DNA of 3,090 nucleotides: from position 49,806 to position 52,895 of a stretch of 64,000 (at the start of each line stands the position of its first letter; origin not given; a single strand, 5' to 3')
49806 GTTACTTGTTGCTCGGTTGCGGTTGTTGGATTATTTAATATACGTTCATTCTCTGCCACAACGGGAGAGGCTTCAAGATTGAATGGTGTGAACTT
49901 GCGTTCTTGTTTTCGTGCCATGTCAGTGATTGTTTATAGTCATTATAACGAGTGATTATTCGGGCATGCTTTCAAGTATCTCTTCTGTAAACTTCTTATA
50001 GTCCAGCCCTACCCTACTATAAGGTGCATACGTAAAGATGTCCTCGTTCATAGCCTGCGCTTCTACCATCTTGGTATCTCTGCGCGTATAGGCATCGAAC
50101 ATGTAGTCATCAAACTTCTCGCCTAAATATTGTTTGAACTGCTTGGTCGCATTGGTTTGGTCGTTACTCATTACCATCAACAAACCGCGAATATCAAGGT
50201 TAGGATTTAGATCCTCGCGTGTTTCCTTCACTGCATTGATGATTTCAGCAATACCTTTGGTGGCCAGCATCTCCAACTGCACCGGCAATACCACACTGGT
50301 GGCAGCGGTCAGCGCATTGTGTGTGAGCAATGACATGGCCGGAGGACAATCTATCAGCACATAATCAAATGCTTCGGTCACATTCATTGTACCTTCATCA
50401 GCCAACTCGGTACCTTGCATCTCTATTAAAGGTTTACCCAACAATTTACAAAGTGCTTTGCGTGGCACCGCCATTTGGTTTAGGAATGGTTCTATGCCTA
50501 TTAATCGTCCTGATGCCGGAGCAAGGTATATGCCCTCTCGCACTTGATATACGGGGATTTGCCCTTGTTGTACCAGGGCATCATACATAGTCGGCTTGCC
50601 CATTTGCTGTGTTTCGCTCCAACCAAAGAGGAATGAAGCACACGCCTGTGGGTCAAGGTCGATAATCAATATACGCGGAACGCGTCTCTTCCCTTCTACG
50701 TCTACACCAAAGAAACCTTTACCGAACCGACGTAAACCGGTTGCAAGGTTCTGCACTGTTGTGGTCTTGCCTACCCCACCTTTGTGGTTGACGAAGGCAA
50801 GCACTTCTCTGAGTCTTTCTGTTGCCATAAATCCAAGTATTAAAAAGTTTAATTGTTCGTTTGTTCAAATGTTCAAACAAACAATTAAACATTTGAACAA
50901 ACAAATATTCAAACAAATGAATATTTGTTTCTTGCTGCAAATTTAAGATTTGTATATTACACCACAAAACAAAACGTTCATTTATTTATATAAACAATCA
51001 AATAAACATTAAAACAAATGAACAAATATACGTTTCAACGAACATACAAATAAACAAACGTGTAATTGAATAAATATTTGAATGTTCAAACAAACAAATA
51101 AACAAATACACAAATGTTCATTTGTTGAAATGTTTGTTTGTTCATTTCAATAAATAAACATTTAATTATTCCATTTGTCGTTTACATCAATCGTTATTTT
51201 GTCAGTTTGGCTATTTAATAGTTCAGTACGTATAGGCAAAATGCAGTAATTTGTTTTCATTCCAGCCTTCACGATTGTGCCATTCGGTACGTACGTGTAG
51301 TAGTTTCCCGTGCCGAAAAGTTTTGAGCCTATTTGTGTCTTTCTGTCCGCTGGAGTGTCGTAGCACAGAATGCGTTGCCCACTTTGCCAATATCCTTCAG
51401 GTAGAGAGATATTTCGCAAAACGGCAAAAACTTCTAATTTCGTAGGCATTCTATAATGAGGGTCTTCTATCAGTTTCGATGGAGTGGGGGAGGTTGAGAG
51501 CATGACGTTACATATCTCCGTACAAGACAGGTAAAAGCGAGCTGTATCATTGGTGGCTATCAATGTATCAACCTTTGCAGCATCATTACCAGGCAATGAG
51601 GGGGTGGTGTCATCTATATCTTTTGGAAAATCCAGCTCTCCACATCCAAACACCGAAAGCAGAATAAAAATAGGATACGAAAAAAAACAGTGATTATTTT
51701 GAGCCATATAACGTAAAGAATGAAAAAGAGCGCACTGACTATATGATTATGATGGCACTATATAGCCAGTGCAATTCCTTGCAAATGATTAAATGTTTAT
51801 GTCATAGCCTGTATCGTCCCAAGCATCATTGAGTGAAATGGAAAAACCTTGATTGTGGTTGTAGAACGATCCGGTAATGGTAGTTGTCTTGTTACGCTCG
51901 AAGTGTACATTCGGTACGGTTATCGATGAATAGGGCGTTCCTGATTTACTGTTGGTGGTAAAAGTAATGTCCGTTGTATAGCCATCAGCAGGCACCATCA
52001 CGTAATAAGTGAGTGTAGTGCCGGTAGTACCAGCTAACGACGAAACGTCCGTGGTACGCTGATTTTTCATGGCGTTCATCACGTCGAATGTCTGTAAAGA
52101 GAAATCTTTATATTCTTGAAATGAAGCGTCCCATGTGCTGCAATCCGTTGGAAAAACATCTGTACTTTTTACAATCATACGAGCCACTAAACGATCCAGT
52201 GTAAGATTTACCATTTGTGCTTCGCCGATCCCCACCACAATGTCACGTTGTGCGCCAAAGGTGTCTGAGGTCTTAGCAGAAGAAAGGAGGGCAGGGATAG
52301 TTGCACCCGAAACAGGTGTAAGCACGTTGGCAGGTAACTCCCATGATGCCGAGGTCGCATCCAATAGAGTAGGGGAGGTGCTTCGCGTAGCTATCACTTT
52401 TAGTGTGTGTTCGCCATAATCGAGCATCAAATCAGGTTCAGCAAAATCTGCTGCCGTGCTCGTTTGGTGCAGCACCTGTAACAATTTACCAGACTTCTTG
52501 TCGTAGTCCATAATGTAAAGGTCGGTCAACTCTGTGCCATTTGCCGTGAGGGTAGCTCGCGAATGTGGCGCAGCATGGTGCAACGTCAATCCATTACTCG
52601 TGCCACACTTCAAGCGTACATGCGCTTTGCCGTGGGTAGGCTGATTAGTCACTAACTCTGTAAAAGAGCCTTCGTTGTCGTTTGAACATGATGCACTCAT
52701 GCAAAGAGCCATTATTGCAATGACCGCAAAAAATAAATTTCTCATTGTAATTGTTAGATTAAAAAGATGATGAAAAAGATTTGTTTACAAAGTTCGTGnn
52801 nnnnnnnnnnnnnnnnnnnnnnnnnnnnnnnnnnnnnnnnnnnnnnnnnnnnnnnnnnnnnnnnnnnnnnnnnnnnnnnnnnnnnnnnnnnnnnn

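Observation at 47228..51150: Plasmid-type replication and partition module inside a tailed-phage genome (phage-plasmid lifestyle in a Bacteroidota-type element)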

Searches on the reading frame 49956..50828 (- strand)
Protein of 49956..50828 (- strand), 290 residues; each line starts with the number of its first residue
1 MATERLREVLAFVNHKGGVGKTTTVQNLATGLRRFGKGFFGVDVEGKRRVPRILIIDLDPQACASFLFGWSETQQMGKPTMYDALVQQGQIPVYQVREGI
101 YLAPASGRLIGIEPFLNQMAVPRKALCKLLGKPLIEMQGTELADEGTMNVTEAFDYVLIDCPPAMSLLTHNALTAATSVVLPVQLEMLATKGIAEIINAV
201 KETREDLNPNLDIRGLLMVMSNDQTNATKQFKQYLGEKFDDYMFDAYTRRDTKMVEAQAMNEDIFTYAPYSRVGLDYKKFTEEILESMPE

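Call 3: search_protein_families(library=pfam, proteins=[window:49956-50828:-], max_evalue=0.1)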
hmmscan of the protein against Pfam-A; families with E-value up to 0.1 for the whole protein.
window:49956-50828:- (290 aa): 6 families
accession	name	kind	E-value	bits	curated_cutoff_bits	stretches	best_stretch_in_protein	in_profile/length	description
PF13614.12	AAA_31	-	3.9e-37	128.3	27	1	8-213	2-177/177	AAA domain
PF01656.29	CbiA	-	8e-13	48.9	25.4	1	10-258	1-119/125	CobQ/CobB/MinD/ParA nucleotide binding domain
PF10609.15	ParA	-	9.3e-07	28.9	27.1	1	7-57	3-54/246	NUBPL iron-transfer P-loop NTPase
PF09140.17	MipZ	-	1.3e-06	28.3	20.7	2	9-49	2-42/262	ATPase MipZ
PF06564.18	CBP_BcsQ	-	1.9e-05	24.8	21.3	1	145-186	107-148/234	Cellulose biosynthesis protein BcsQ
PF00142.24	Fer4_NifH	-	0.00024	21.1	25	1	15-54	7-46/271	4Fe-4S iron sulfur cluster binding proteins, NifH/frxC family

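Call 91: search_protein_families(library=ncbifam, max_evalue=0.01, proteins=[window:49956-50828:-])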
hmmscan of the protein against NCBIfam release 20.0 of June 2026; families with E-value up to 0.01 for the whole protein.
window:49956-50828:- (290 aa): 15 families
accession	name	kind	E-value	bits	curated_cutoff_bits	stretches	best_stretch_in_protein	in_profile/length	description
NF041546.1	ParA_partition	equivalog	1.1e-19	70.8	180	2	137-232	61-153/203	ParA family partition ATPase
TIGR03453.1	partition_RepA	equivalog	1.3e-19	70.3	348.45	1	8-202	105-283/387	plasmid partitioning protein RepA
NF010443.0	PRK13869.1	subfamily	8.1e-15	54.5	446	1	8-221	122-325/405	plasmid-partitioning protein RepA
TIGR03371.1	cellulose_yhjQ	equivalog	7.2e-14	51.9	157.85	1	152-280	113-237/246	cellulose biosynthesis protein BcsQ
TIGR01969.1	minD_arch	subfamily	2.6e-10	39.9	201.75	2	9-43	2-36/251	cell division ATPase MinD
TIGR01968.1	minD_bact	equivalog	8.7e-10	38.4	212.9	2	148-202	106-160/261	septum site-determining protein MinD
NF041283.1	PrgP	equivalog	1.7e-08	34.1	400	1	150-239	120-212/297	ParA superfamily DNA segregation protein PrgP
NF010259.0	PRK13705.1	equivalog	3e-05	23.2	725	0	149-227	230-311/388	plasmid-partitioning protein SopA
NF041136.1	MrpORP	equivalog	3.4e-05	23.3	450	1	5-58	3-57/365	iron-sulfur cluster carrier protein MrpORP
NF047398.1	AAA_KGGVGR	domain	7.5e-05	23.1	90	1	9-63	4-44/190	KGGVGR-motif variant AAA ATPase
NF053622.1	ATPseBagAMYCTU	equivalog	0.00046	19.7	400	1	8-53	7-52/325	ATPase BagA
TIGR01287.1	nifH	equivalog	0.0018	17.7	394.35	0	15-50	7-42/275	nitrogenase iron protein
NF009701.0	PRK13230.1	subfamily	0.002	17.2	350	1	14-58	7-51/291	nitrogenase reductase-like protein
TIGR01007.1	eps_fam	subfamily_domain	0.004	16.7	108.05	0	150-176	124-149/204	polysaccharide biosynthesis tyrosine autokinase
NF008669.0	PRK11670.1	equivalog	0.0087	15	348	0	5-44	105-146/369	iron-sulfur cluster carrier protein ApbC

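Call 93: search_solved_structures(query=window:49956-50828:-, max_evalue=0.001)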
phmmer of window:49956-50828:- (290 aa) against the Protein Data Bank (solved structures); distinct sequences matched with E-value up to 0.001: 20.
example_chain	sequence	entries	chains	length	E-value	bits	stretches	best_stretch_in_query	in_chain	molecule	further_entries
1wcv_1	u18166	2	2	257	5.7e-29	104.4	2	135-287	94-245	SEGREGATION PROTEIN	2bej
2bek_A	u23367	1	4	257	1.8e-28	102.7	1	8-287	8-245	SEGREGATION PROTEIN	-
6iub_A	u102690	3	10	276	1.3e-25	93.4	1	6-286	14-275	SpoOJ regulator (Soj)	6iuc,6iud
4pfs_A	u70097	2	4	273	4.8e-25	91.5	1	6-285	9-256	Cobyrinic Acid a,c-diamide synthase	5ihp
5if9_A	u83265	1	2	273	5.9e-25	91.2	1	7-285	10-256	Cobyrinic Acid a,c-diamide synthase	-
8jmj_A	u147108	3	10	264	1.3e-24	90.1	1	6-286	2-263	SpoOJ regulator (Soj)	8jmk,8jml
8ray_B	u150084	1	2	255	1.5e-24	89.9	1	9-273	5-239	ParA family protein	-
2oze_A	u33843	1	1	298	7.7e-09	38.4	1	152-271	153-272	Orf delta'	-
7dut_A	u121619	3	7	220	4.2e-07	32.7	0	146-202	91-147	SOJ protein (Soj)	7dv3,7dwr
4dzz_A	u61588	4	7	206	9.7e-06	28.2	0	8-46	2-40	Plasmid partitioning protein ParF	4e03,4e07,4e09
5u1g_D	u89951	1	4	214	1.1e-05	28.1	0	8-46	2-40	ParA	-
6non_A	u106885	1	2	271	6.1e-05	25.6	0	18-200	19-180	Cobyrinic acid ac-diamide synthase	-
6noo_A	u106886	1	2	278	6.7e-05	25.5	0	18-200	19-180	Maintenance of carboxysome positioning A protein, MCDA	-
1g3q_A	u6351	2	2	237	0.00011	24.8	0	8-47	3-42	CELL DIVISION INHIBITOR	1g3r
1ion_A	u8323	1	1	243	0.00012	24.6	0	8-45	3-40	PROBABLE CELL DIVISION INHIBITOR MIND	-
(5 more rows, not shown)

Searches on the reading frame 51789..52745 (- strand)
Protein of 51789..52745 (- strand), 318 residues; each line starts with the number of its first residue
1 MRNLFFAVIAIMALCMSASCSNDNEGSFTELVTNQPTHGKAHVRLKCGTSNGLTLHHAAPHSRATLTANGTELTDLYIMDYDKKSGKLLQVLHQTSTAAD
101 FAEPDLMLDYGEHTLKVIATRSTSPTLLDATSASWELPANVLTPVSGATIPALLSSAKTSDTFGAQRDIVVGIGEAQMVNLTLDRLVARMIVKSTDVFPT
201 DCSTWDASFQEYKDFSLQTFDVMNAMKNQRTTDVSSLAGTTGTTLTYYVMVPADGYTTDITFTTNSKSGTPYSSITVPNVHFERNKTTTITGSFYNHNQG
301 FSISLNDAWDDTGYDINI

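Call 3: search_protein_families(library=pfam, proteins=[window:51789-52745:-], max_evalue=0.1)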
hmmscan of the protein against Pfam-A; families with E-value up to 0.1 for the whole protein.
window:51789-52745:- (318 aa): 1 family
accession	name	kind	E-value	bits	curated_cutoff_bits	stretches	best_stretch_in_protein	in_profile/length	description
PF20200.4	DUF6562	-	0.00013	22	25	1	212-312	191-298/304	Family of unknown function (DUF6562)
